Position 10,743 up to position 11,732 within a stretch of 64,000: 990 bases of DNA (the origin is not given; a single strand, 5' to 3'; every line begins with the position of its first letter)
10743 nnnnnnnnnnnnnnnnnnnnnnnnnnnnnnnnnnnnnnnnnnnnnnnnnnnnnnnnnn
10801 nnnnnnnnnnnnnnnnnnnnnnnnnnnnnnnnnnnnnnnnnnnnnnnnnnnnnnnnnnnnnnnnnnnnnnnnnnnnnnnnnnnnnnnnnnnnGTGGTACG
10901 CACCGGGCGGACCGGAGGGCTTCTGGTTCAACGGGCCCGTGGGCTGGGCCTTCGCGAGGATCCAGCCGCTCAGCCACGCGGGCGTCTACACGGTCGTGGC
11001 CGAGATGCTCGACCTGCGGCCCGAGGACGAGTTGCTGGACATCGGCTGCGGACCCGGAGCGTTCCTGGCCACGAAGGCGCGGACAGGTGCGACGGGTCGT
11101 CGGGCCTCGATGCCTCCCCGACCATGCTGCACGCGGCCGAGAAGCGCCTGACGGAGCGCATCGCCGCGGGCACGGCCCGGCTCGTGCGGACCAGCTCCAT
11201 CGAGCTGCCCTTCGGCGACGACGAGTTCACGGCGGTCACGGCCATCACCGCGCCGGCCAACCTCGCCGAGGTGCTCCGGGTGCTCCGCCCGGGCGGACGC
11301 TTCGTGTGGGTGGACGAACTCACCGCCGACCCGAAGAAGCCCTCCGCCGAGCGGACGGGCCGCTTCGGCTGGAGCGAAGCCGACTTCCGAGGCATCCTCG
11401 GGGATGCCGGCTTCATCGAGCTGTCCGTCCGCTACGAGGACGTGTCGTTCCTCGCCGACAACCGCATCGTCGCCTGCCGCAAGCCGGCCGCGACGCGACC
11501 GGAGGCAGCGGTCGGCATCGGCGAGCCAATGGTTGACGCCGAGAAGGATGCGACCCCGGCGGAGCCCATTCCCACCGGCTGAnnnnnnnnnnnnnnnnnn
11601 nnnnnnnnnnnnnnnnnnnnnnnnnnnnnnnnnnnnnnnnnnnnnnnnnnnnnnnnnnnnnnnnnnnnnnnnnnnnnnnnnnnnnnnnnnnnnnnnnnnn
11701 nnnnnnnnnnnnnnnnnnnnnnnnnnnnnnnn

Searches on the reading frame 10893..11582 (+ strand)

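Call 18: search_protein_families(library=pfam, proteins=[window:10893-11582:+], max_evalue=0.01)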
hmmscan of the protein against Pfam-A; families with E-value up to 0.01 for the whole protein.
window:10893-11582:+ (229 aa): 3 families
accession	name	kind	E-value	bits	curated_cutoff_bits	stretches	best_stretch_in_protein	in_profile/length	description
PF08241.18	Methyltransf_11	-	6.7e-07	30.3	21.2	1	71-138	23-94/95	Methyltransferase domain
PF13649.12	Methyltransf_25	-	1.5e-06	29.2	27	1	71-135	26-97/97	Methyltransferase domain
PF01209.24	Ubie_methyltran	-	7e-06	26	20.1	1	71-140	77-152/233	ubiE/COQ5 methyltransferase family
